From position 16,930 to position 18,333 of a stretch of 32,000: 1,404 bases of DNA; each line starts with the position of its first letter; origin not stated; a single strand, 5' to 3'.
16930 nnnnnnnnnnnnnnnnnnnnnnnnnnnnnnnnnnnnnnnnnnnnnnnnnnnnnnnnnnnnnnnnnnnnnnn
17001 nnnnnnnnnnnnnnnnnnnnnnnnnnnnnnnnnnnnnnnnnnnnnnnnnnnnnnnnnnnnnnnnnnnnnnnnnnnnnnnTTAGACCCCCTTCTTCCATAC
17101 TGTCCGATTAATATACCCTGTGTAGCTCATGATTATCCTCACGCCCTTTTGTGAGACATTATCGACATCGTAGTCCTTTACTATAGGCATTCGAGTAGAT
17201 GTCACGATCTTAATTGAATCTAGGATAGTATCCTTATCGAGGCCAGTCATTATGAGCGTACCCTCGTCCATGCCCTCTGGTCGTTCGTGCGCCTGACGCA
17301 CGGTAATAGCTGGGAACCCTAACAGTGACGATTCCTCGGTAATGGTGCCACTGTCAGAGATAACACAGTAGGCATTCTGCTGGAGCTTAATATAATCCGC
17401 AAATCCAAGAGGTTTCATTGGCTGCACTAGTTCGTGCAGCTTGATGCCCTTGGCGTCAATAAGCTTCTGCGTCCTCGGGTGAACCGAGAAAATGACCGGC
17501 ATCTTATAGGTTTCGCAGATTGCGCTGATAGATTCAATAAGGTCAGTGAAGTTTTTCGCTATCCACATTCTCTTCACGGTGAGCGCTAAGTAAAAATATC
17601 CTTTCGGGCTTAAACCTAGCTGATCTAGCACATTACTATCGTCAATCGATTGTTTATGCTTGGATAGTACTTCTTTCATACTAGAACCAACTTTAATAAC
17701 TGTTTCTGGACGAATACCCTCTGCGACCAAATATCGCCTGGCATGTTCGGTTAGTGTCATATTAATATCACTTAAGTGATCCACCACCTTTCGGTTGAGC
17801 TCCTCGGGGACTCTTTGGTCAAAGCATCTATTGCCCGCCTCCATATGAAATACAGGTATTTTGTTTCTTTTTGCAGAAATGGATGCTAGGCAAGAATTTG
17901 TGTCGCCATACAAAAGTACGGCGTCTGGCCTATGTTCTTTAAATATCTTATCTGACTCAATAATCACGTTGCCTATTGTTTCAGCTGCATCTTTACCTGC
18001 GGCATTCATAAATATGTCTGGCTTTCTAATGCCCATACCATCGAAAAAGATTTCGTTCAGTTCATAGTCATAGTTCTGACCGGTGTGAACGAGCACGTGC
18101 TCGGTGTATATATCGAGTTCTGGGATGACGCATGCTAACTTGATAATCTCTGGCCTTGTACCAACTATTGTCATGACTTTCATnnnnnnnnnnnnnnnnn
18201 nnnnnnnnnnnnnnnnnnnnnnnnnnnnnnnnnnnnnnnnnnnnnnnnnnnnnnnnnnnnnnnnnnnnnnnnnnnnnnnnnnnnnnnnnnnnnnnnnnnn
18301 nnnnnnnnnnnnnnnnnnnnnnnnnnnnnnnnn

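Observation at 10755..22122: AT-rich island encoding a self-contained ABC-transporter-dependent glycan module, inserted in a native glycan locus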

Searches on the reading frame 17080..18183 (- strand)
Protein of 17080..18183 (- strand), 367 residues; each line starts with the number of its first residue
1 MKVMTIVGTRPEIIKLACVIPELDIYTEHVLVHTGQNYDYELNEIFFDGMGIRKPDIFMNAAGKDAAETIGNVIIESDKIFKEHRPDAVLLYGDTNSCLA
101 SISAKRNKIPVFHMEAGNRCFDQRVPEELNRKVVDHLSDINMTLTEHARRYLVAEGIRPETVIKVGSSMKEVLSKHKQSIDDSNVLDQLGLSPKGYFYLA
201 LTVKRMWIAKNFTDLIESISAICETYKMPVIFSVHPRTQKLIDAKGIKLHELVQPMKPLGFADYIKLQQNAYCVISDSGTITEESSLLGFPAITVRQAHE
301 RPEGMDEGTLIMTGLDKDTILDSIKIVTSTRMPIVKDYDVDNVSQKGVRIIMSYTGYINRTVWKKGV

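Call 7: find_encoding_contigs(protein=window:17080-18183:-, flank=10000, max_places=6)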
Protein window:17080-18183:- (367 aa): no gene with exactly this product is on record in the collection.

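Call 10: find_homologous_proteins(query=window:17080-18183:-, max_evalue=1e-20)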
Query window:17080-18183:- (367 aa): 8000 proteins with E <= 1e-20 among 8000 candidates; the best 120 are listed.
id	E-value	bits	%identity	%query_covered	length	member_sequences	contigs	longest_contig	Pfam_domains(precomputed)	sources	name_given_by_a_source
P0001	1.7e-243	825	100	100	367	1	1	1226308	PF02350.26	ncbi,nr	ncbi:UDP-N-acetylglucosamine 2-epimerase (non-hydrolyzing) [Candidatus Saccharibacteria bacterium]|n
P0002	2.5e-228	775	95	100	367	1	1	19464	PF02350.26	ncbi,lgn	-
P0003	2.0e-215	732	89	100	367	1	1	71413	PF02350.26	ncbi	-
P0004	3.4e-211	719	87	99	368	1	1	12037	PF02350.26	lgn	-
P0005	5.9e-210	714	87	99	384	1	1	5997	PF02350.26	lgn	-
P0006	1.8e-209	713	86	100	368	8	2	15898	PF02350.26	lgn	-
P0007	2.0e-209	713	85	99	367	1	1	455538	PF02350.26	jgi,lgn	jgi:UDP-N-acetylglucosamine 2-epimerase (non-hydrolysing)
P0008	4.0e-209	712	87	99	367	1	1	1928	PF02350.26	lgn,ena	-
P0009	3.7e-208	709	86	99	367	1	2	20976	PF02350.26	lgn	-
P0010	8.4e-208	707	86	100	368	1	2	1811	PF02350.26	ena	-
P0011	3.6e-207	705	85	100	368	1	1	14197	PF02350.26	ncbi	-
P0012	1.3e-206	703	86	100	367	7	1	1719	PF02350.26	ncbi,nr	ncbi:MAG: UDP-N-acetylglucosamine 2-epimerase (non-hydrolyzing) [Candidatus Saccharibacteria bacteri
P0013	2.4e-206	703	85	99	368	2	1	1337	PF02350.26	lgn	-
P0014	2.8e-206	702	86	99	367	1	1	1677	PF02350.26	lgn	-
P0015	2.9e-206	702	85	99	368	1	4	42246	PF02350.26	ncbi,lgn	-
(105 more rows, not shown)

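Call 11: find_encoding_contigs(protein=P0001, flank=10000, max_places=3)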
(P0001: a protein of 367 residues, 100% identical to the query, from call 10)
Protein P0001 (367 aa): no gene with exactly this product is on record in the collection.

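Call 12: find_encoding_contigs(protein=P0002, flank=10000, max_places=3)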
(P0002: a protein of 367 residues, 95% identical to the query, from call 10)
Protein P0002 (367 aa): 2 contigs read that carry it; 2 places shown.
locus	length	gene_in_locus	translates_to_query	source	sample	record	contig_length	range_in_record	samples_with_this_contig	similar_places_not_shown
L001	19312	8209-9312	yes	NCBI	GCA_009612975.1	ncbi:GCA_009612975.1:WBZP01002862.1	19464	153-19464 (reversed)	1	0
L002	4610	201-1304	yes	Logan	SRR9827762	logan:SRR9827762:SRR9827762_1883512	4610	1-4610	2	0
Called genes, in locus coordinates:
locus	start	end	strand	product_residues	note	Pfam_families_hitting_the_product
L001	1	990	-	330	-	?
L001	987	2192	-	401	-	PF20706:GT4-conflict, PF00534:Glycos_transf_1, PF13692:Glyco_trans_1_4, PF13524:Glyco_trans_1_2 (weak)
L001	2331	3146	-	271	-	-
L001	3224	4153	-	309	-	-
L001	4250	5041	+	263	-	PF01061:ABC2_membrane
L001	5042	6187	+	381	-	PF02463:SMC_N (faint), PF00005:ABC_tran, PF13304:AAA_21 (faint), PF14524:Wzt_C (weak)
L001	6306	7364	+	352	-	PF05368:NmrA (weak), PF01073:3Beta_HSD, PF01370:Epimerase, PF02719:Polysacc_synt_2, PF04321:RmlD_sub_bind (weak), PF13460:NAD_binding_10, PF16363:GDP_Man_Dehyd, PF08485:Polysacc_syn_2C, +1 more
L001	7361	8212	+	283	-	PF01370:Epimerase, PF04321:RmlD_sub_bind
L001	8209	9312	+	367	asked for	PF02350:Epimerase_2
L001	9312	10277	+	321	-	PF13578:Methyltransf_24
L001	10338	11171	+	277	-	PF00534:Glycos_transf_1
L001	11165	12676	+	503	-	PF00535:Glycos_transf_2 (faint)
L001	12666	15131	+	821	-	PF00535:Glycos_transf_2, PF10111:Glyco_tranf_2_2, PF13641:Glyco_tranf_2_3, PF00534:Glycos_transf_1, PF13692:Glyco_trans_1_4, PF20706:GT4-conflict, PF13524:Glyco_trans_1_2 (weak)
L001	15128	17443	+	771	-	PF00535:Glycos_transf_2, PF10111:Glyco_tranf_2_2, PF13641:Glyco_tranf_2_3, PF20706:GT4-conflict, PF00534:Glycos_transf_1, PF13692:Glyco_trans_1_4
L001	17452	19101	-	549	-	-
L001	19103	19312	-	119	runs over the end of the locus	?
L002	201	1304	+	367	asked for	PF02350:Epimerase_2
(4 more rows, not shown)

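Call 13: find_encoding_contigs(protein=P0003, flank=10000, max_places=3)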
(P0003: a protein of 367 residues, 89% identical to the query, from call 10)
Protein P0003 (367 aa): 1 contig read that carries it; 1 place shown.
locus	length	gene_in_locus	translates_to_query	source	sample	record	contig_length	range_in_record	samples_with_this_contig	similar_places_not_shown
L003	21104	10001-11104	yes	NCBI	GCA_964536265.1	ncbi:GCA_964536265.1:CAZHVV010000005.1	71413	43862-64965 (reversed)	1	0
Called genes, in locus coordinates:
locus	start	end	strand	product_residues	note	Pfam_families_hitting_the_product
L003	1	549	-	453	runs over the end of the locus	PF11638:DnaA_N, PF01695:IstB_IS21 (weak), PF00308:Bac_DnaA, PF00004:AAA (weak), PF08299:Bac_DnaA_C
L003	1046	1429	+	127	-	PF00825:Ribonuclease_P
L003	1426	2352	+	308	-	PF02096:60KD_IMP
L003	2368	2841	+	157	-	PF13083:KH_KhpA-B (faint), PF01424:R3H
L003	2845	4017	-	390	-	PF20706:GT4-conflict (weak), PF00534:Glycos_transf_1, PF13692:Glyco_trans_1_4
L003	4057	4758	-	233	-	-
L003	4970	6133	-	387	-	PF13439:Glyco_transf_4, PF20706:GT4-conflict, PF00534:Glycos_transf_1, PF13692:Glyco_trans_1_4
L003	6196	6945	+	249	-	PF01061:ABC2_membrane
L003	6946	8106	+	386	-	PF00005:ABC_tran, PF13304:AAA_21 (faint), PF14524:Wzt_C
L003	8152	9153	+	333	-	PF01073:3Beta_HSD, PF01370:Epimerase, PF02719:Polysacc_synt_2, PF04321:RmlD_sub_bind (weak), PF05368:NmrA (weak), PF13460:NAD_binding_10, PF16363:GDP_Man_Dehyd, PF08485:Polysacc_syn_2C, +1 more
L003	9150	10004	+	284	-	PF01370:Epimerase, PF04321:RmlD_sub_bind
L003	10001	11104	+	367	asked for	PF02350:Epimerase_2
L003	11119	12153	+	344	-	PF13489:Methyltransf_23, PF08241:Methyltransf_11, PF08242:Methyltransf_12 (weak), PF13847:Methyltransf_31 (weak)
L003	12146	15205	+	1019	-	PF00535:Glycos_transf_2, PF10111:Glyco_tranf_2_2, PF13439:Glyco_transf_4 (weak), PF20706:GT4-conflict, PF00534:Glycos_transf_1, PF13692:Glyco_trans_1_4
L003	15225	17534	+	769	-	PF00535:Glycos_transf_2, PF10111:Glyco_tranf_2_2, PF13641:Glyco_tranf_2_3, PF20706:GT4-conflict, PF00534:Glycos_transf_1, PF13692:Glyco_trans_1_4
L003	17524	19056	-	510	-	-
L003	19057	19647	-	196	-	-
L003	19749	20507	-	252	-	-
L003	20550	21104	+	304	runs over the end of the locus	PF00483:NTP_transferase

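Call 18: find_related_loci(query=window:17080-18183:-, collection=genome_contigs, flank=10000)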
Query window:17080-18183:- (367 aa) in genome_contigs; peptide patterns used: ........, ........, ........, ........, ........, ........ (x = any residue, [..] = any of these).
126 stretches matched a pattern; 84 encode a relative of the query (tblastn E <= 1e-3); the best 80 are kept; 79 distinct loci.
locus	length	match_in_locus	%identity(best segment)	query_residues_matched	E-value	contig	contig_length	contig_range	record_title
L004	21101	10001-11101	89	1-366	0e+0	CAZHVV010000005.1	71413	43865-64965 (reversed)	MAG TPA_asm: uncultured Candidatus Saccharibacteria bacterium isolate SRP302447_co4_31 genome assembly, contig: NODE_119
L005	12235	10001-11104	85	1-367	0e+0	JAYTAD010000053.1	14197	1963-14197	MAG: Candidatus Saccharibacteria bacterium isolate GFS_1383 GFS_1383_52, whole genome shotgun sequence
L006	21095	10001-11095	85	1-364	0e+0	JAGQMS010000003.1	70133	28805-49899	MAG: Candidatus Saccharibacteria bacterium isolate HKST-UBA48 NODE_3_length_70133_cov_12.917466, whole genome shotgun se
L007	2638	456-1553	84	1-365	0e+0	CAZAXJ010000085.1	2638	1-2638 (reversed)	MAG TPA_asm: uncultured Candidatus Saccharibacteria bacterium isolate SRP292972_co3_111 genome assembly, contig: NODE_12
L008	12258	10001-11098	83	1-365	0e+0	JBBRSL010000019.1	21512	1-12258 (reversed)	MAG: Candidatus Saccharimonadales bacterium isolate La2_metabat2.071 La2_metabat2.071_K_3184965L21512_cov_12.9926, whole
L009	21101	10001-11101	82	1-366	0e+0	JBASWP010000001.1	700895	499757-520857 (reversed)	MAG: Candidatus Microsaccharimonas sp. isolate MFD03231_ilm_asm_bin55 k127_36287, whole genome shotgun sequence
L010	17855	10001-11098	82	1-365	0e+0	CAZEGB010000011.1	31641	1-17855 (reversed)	MAG TPA_asm: uncultured Candidatus Saccharimonas sp. isolate SRP263991_co6_530 genome assembly, contig: NODE_1079_length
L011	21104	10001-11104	84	1-367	0e+0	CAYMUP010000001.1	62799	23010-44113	MAG TPA_asm: uncultured Candidatus Saccharibacteria bacterium isolate SRP286056_co1_462 genome assembly, contig: NODE_43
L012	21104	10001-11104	82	1-367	0e+0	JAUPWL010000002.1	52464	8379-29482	MAG: Patescibacteria group bacterium isolate erpe_2018_sw_45hr_WHONDRS-SW48-000100_F_bin.11 scaffold_7, whole genome sho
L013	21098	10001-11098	82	1-365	0e+0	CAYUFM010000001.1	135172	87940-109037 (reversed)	MAG TPA_asm: uncultured Candidatus Saccharibacteria bacterium isolate SRP286056_co1_255 genome assembly, contig: NODE_90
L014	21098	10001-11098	81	1-365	0e+0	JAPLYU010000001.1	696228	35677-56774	MAG: Candidatus Saccharibacteria bacterium isolate LacPavin_0818_WC45_MAG_42_11 LacPavin_0818_WC45_scaffold_66275, whole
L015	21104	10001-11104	79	1-367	0e+0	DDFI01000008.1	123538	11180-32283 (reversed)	MAG TPA_asm: Candidatus Saccharibacteria bacterium UBA1932 UBA1932_contig_4683, whole genome shotgun sequence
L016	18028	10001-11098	81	1-365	0e+0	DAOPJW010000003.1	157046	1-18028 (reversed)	MAG TPA_asm: Candidatus Saccharibacteria bacterium isolate AMR_MDS_3267 NODE_59_length_157046_cov_13.539974, whole genom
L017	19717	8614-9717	75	1-365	0e+0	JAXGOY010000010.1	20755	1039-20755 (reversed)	MAG: Candidatus Dojkabacteria bacterium isolate AnMBR.bin290 bin290_10, whole genome shotgun sequence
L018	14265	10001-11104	75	1-365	0e+0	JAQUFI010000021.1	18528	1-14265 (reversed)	MAG: Bacilli bacterium isolate STCSWMC_198 NODE_7641_length_18528_cov_3.538232_ST_CSWMC, whole genome shotgun sequence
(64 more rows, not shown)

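Call 28: search_protein_families(library=ncbifam, proteins=[L001:4250-5041:+, L001:5042-6187:+, L001:6306-7364:+, L001:7361-8212:+, window:17080-18183:-], max_evalue=0.00001)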
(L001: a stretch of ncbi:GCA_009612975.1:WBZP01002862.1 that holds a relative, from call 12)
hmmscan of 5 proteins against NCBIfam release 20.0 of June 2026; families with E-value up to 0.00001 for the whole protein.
L001:4250-5041:+ (263 aa): 1 family
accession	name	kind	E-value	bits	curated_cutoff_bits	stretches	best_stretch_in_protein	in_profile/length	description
NF050109.1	galactan_ABC_perm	equivalog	6.3e-14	52.1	380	1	6-221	18-237/272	galactan export ABC transporter permease subunit Wzm/RfbD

L001:5042-6187:+ (381 aa): 182 families (the best 25 are shown)
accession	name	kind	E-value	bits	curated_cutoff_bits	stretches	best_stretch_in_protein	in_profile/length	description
NF010065.0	PRK13545.1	equivalog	4.2e-53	180.8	538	1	6-240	4-234/549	teichoic acids export protein ATP-binding subunit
NF050108.1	galactan_ABC_ATP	equivalog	2.4e-51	174.3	400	1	8-240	2-240/244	galactan export ABC transporter ATP-binding subunit Wzt/RfbE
NF010066.0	PRK13546.1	equivalog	4.5e-49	167.2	320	1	4-240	2-234/264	teichoic acids export ABC transporter ATP-binding subunit TagH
TIGR01188.1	drrA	subfamily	1.8e-35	122.7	312.45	2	104-239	79-214/302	daunorubicin resistance ABC transporter, ATP-binding protein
TIGR04521.1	ECF_ATPase_2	equivalog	1.5e-31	109.5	330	2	113-251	107-249/279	energy-coupling factor transporter ATPase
TIGR04520.1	ECF_ATPase_1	equivalog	1.1e-28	100.4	315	2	39-91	12-64/269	energy-coupling factor transporter ATPase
NF010060.0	PRK13537.1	equivalog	3.8e-26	91.7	521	1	30-232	17-229/314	nodulation factor ABC transporter ATP-binding protein NodI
TIGR01184.1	ntrCD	subfamily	1.2e-24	87.1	291.8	1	45-237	1-203/230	nitrate ABC transporter ATP-binding protein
TIGR03522.1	GldA_ABC_ATP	equivalog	1.7e-24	86.8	402.6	1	40-302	13-280/301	gliding motility-associated ABC transporter ATP-binding subunit GldA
TIGR03740.1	galliderm_ABC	subfamily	2.3e-24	86.3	309.75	1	40-235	11-210/223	lantibiotic protection ABC transporter ATP-binding subunit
NF010068.0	PRK13548.1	equivalog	3.2e-24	85.4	261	2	39-91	15-67/261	heme ABC transporter ATP-binding protein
NF006987.0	PRK09452.1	equivalog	4.3e-24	84.9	482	1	22-238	10-237/378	spermidine/putrescine ABC transporter ATP-binding protein PotA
NF040840.2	tungstate_WtpC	equivalog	8.7e-24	84.4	440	1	44-237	15-219/347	tungstate ABC transporter ATP-binding protein WtpC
TIGR02673.1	FtsE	equivalog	1.3e-23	83.8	264.85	2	108-226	96-214/214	cell division ATP-binding protein FtsE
NF040933.2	ABC_arch_GlcV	equivalog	2.9e-23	82.3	450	2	38-92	15-69/357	glucose ABC transporter ATP-binding protein GlcV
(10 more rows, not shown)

L001:6306-7364:+ (352 aa): 15 families
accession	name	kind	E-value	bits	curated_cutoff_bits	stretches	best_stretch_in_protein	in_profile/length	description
TIGR04130.1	FnlA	equivalog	2.1e-155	516.7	730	1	20-348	1-329/337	UDP-N-acetylglucosamine 4,6-dehydratase/5-epimerase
TIGR03589.1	PseB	equivalog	5.3e-94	314.8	407.75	1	20-337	1-316/324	UDP-N-acetylglucosamine 4,6-dehydratase (inverting)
TIGR04180.1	EDH_00030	hypoth_equivalog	1e-15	57.6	475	1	27-145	2-123/297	NAD-dependent 4,6-dehydratase LegB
TIGR01179.1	galE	equivalog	8.7e-15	54.4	262.3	1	26-191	2-180/332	UDP-glucose 4-epimerase GalE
TIGR03466.1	HpnA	hypoth_equivalog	5.8e-14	51.7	367.65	1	26-144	3-114/327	hopanoid-associated sugar epimerase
TIGR02622.1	CDP_4_6_dhtase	equivalog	3.4e-12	46.2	278.45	1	20-146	1-132/352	CDP-glucose 4,6-dehydratase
TIGR01181.1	dTDP_gluc_dehyt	equivalog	4.1e-11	42.5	365.1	1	26-240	2-238/321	dTDP-glucose 4,6-dehydratase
NF041293.1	G6PDh_Azf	equivalog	1.2e-10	41.2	400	1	23-147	2-119/252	NAD-dependent glucose-6-phosphate dehydrogenase Azf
NF052578.1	StrlDmthSdmBMthl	equivalog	4.5e-09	36.5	600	1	27-157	4-126/328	sterol demethylase protein SdmB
NF042422.1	oxyalk_red_OleD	equivalog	7.3e-09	35.4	580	1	26-145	3-112/329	2-alkyl-3-oxoalkanoate reductase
NF047837.1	UDPAcbARedWbcJ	equivalog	1.5e-08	34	500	1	82-269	36-222/372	UDP-2-acetamido-2,6-beta-L-arabino-hexul-4-ose reductase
NF011728.1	PRK15181.1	equivalog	6.1e-08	32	760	1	22-136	14-134/348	Vi polysaccharide biosynthesis UDP-N-acetylglucosaminuronic acid C-4 epimerase TviC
NF042423.1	oxyalk_red_Shew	equivalog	2.3e-07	30.2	580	1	24-145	9-120/331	2-alkyl-3-oxoalkanoate reductase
TIGR02197.1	heptose_epim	equivalog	8.9e-07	28.4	274.6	0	26-191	1-174/316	ADP-glyceromanno-heptose 6-epimerase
NF007956.0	PRK10675.1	subfamily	4.9e-06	25.9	394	0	26-143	3-124/338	UDP-glucose 4-epimerase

L001:7361-8212:+ (283 aa): 2 families
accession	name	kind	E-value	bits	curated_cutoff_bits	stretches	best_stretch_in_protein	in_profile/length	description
TIGR01214.1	rmlD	equivalog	7e-22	77.8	224.05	1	2-224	1-224/285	dTDP-4-dehydrorhamnose reductase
NF007440.0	PRK09987.1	equivalog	5e-07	29.3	308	1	2-150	2-153/299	dTDP-4-dehydrorhamnose reductase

window:17080-18183:- (367 aa): 2 families
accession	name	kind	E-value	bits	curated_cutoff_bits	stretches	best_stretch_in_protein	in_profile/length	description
TIGR00236.1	wecB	equivalog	2e-67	227.9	210.15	1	1-327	1-332/366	non-hydrolyzing UDP-N-acetylglucosamine 2-epimerase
TIGR03568.1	NeuC_NnaA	equivalog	2.7e-22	79.2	235.9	1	2-332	2-341/365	UDP-N-acetylglucosamine 2-epimerase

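Call 52: search_solved_structures(query=L001:17452-19101:-, max_evalue=1)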
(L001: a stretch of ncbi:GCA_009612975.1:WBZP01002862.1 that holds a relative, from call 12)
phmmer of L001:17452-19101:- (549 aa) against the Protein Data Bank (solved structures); distinct sequences matched with E-value up to 1: 0.

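Call 53: search_protein_families(library=pfam, proteins=[L001:17452-19101:-, L001:2331-3146:-, L001:3224-4153:-, L001:9312-10277:+], max_evalue=1)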
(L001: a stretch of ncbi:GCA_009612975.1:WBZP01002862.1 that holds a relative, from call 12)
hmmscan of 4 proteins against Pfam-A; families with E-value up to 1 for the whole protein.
L001:17452-19101:- (549 aa): 1 family
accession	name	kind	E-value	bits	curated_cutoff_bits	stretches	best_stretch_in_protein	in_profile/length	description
PF22959.3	Ig_NUP210_15th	-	0.01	15.8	27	0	470-498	17-47/102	NUP210 Ig-like domain 15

L001:2331-3146:- (271 aa): 1 family
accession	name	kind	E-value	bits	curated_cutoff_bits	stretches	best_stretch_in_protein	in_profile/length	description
PF02875.26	Mur_ligase_C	-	0.13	13.5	28.4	1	148-187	15-48/127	Mur ligase, glutamate ligase domain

L001:3224-4153:- (309 aa): 6 families
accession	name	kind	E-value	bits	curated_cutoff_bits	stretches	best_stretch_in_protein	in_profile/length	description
PF00534.26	Glycos_transf_1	-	1.1e-20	74.3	26.4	1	200-295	12-115/172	Glycosyl transferases group 1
PF13692.12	Glyco_trans_1_4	-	5.1e-19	69.4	27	1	205-295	3-99/142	Glycosyl transferases group 1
PF13439.12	Glyco_transf_4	-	1.6e-16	61.3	28.5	1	15-190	1-166/170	Glycosyltransferase Family 4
PF20706.3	GT4-conflict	-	7.9e-05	22.2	26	1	203-292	197-301/385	Family 4 Glycosyltransferase in conflict systems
PF13579.12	Glyco_trans_4_4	-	0.001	19.9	29.7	1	16-186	1-155/158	Glycosyl transferase 4-like domain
PF08288.18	PIGA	-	0.034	15.2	27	1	92-129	45-84/90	PIGA (GPI anchor biosynthesis)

L001:9312-10277:+ (321 aa): 1 family
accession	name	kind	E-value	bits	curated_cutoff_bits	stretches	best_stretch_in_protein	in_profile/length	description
PF13578.12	Methyltransf_24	-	1.8e-08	35.7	26.3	1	142-249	1-105/105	Methyltransferase domain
